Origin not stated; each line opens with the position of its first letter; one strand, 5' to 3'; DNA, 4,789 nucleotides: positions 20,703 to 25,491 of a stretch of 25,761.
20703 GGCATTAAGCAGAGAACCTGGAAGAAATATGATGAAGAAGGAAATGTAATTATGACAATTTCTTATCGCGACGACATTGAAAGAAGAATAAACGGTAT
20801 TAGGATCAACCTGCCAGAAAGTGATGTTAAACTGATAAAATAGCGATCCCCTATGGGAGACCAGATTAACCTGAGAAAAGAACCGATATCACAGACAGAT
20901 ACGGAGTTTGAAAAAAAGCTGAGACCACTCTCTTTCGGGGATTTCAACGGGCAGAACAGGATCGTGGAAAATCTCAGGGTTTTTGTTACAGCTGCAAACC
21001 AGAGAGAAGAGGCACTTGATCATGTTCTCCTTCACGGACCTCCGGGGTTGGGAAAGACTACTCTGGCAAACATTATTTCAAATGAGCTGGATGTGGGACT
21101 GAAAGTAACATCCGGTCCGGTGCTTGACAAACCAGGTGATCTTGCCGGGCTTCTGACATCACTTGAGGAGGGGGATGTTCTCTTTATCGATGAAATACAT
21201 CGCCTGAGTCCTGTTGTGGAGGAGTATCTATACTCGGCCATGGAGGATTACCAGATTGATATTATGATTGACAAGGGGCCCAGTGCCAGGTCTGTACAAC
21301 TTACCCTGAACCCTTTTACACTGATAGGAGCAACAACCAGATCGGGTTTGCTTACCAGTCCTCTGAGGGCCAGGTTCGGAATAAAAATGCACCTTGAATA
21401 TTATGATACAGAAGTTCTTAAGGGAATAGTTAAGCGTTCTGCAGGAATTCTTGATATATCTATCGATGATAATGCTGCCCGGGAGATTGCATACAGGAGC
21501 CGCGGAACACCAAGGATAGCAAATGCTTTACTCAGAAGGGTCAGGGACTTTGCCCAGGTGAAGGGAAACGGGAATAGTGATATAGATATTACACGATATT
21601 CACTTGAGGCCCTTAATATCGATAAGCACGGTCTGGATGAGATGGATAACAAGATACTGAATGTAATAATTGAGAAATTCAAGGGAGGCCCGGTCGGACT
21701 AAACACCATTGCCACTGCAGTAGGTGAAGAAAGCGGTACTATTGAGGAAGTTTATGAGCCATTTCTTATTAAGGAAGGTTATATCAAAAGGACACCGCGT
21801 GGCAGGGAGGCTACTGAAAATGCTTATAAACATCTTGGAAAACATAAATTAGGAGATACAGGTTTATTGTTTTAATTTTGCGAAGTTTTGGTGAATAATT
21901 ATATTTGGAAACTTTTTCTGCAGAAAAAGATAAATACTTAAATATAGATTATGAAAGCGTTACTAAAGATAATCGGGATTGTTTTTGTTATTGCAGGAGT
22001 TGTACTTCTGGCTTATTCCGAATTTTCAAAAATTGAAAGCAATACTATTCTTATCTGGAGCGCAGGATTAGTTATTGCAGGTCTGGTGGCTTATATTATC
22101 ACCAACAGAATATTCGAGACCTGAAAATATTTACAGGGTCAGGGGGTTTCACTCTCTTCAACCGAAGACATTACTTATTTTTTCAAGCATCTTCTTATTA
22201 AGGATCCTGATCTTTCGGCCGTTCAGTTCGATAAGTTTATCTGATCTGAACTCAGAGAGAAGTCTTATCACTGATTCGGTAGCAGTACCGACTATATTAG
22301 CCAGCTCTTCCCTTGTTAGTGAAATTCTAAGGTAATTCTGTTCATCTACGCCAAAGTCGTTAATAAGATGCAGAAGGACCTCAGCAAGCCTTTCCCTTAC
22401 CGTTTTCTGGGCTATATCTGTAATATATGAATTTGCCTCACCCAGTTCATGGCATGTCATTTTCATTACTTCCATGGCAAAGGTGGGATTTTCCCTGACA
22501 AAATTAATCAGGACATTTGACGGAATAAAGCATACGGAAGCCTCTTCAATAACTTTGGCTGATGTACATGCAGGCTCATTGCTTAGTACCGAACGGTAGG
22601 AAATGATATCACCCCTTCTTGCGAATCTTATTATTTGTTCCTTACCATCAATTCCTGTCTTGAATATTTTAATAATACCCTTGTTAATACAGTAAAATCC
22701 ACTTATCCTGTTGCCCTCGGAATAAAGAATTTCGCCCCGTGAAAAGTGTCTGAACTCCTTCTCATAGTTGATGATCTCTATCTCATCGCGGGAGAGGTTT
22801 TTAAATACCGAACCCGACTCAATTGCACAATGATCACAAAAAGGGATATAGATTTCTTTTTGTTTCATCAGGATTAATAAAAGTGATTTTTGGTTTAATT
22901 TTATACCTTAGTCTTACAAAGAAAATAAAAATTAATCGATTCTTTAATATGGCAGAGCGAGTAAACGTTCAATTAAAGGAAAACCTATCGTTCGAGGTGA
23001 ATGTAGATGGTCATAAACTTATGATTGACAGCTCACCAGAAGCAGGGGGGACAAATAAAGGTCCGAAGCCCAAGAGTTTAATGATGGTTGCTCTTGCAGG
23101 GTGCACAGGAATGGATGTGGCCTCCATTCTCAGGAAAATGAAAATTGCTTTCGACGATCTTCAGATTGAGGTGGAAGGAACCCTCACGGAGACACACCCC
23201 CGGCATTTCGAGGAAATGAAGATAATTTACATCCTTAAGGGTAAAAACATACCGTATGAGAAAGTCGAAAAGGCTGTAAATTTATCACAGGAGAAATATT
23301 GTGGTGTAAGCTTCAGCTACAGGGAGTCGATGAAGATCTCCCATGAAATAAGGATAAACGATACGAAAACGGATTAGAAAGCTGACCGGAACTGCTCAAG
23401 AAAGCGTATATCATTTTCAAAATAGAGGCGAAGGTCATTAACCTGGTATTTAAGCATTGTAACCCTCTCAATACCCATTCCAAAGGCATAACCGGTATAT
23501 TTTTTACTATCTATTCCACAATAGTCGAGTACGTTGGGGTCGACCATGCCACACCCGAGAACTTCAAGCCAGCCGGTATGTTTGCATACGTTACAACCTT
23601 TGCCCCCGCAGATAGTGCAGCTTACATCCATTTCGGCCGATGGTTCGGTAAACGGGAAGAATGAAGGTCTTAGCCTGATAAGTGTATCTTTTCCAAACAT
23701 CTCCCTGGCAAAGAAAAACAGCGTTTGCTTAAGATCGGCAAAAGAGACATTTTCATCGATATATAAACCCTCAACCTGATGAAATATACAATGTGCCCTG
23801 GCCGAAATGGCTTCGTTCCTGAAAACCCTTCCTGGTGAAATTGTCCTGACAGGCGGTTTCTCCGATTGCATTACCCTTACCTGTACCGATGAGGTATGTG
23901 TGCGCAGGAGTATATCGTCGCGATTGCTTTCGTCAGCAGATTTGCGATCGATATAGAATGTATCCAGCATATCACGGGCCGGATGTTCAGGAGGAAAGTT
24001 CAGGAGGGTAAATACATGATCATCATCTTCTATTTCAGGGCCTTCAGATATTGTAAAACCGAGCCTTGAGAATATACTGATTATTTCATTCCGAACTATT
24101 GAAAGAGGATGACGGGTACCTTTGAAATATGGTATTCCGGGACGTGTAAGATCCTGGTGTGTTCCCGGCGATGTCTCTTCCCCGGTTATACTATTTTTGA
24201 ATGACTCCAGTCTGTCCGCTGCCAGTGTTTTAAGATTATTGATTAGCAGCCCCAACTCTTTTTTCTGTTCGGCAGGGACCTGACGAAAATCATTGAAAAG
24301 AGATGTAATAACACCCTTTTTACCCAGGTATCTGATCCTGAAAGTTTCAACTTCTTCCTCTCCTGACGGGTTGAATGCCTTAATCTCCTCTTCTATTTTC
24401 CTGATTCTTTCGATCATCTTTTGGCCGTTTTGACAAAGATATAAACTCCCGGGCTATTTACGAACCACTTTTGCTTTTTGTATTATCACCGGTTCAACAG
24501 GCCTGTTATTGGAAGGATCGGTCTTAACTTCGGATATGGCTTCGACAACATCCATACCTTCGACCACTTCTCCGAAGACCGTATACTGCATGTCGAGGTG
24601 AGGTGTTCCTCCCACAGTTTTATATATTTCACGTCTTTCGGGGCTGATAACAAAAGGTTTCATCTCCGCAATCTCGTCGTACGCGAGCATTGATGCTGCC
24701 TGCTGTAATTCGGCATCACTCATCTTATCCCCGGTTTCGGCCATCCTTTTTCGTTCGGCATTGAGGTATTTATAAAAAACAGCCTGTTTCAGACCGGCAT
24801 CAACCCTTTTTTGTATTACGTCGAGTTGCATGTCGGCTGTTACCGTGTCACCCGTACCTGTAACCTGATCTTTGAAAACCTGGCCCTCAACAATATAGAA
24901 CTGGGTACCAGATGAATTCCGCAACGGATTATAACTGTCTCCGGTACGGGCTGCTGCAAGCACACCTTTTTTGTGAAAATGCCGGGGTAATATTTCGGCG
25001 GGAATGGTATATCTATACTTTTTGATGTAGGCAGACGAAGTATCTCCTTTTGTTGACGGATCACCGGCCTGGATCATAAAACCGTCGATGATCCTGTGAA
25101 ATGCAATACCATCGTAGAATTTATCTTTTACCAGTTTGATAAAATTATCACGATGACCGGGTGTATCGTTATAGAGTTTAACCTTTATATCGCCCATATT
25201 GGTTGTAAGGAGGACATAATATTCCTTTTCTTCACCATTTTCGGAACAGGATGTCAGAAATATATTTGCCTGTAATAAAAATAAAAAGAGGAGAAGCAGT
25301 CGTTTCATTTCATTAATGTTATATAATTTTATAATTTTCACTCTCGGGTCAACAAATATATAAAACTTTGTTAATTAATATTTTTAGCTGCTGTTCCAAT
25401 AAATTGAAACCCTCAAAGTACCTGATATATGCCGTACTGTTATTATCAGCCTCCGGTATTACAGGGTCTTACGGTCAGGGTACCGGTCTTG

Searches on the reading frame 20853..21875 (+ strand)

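Call 5: search_protein_families(library=pfam, proteins=[window:20853-21875:+])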
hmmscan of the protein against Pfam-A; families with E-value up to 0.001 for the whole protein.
window:20853-21875:+ (340 aa): 12 families
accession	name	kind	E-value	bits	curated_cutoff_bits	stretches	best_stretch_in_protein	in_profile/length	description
PF05496.18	RuvB_N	-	7.1e-77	257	27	1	23-181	1-159/159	Holliday junction DNA helicase RuvB P-loop domain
PF17864.7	AAA_lid_4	-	2e-28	98.4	27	1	184-257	1-74/74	RuvB AAA lid domain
PF05491.19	RuvB_C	-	4.4e-28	97.5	24.7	1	259-328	2-71/72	RuvB C-terminal winged helix domain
PF00004.35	AAA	-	8.5e-20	72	21.2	1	58-182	1-130/131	ATPase family associated with various cellular activities (AAA)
PF07728.20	AAA_5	-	1.1e-08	35.6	22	0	100-175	60-139/139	AAA domain (dynein-related subfamily)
PF07726.17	AAA_3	-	9.4e-06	26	27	1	57-140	1-96/131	ATPase family associated with various cellular activities (AAA)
PF13401.12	AAA_22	-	2.1e-05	25.3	27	0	57-81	7-34/130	AAA domain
PF01078.27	Mg_chelatase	-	5.8e-05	23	20.3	0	56-76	23-43/207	Magnesium chelatase, subunit ChlI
PF13191.12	AAA_16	-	0.00024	22.1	32.6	0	50-79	21-48/167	AAA ATPase domain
PF00158.32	Sigma54_activat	-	0.00026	21.2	20.2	0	99-137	87-124/168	Sigma-54 interaction domain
PF00931.28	NB-ARC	-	0.00034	20.4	23.5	0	52-79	15-42/248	NB-ARC domain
PF06068.19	TIP49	-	0.00035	20.3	23.8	0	32-82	27-77/347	TIP49 P-loop domain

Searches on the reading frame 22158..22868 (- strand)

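Call 5: search_protein_families(library=pfam, proteins=[window:22158-22868:-])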
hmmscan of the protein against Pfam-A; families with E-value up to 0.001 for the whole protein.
window:22158-22868:- (236 aa): 3 families
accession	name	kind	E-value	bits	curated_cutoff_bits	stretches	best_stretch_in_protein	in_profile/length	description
PF00027.35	cNMP_binding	-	1.7e-18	66.8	27.5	1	40-127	2-89/89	Cyclic nucleotide-binding domain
PF13545.12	HTH_Crp_2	-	4.8e-18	65.3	27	1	159-231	1-70/70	Crp-like helix-turn-helix domain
PF00325.26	Crp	-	7.7e-07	29.2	21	1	183-213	2-32/32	Bacterial regulatory proteins, crp family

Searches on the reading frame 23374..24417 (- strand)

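Call 5: search_protein_families(library=pfam, proteins=[window:23374-24417:-])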
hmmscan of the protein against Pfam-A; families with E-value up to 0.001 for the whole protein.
window:23374-24417:- (347 aa): 2 families
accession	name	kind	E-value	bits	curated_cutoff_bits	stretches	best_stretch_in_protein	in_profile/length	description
PF01409.25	tRNA-synt_2d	-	5.3e-94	314.7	19.8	1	89-343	3-246/246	tRNA synthetases class II core domain (F)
PF02912.23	Phe_tRNA-synt_N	-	2.4e-15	56.7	22.3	1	20-80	3-63/69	Aminoacyl tRNA synthetase class II, N-terminal domain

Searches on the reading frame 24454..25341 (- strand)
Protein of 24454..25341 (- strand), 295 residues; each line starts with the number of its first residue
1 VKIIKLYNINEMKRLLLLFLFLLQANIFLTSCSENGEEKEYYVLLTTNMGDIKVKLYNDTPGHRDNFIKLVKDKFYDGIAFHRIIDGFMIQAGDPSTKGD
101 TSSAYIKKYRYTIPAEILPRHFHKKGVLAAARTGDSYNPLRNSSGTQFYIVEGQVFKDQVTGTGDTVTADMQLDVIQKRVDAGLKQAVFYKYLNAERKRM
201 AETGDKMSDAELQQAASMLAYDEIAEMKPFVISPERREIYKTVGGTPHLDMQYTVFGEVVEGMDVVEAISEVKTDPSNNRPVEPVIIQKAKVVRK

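Call 5: search_protein_families(library=pfam, proteins=[window:24454-25341:-])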
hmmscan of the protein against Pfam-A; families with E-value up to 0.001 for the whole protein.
window:24454-25341:- (295 aa): 1 family
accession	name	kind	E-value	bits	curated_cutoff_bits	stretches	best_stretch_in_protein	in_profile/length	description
PF00160.26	Pro_isomerase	-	1.5e-42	146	21.7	2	42-151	1-110/159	Cyclophilin type peptidyl-prolyl cis-trans isomerase/CLD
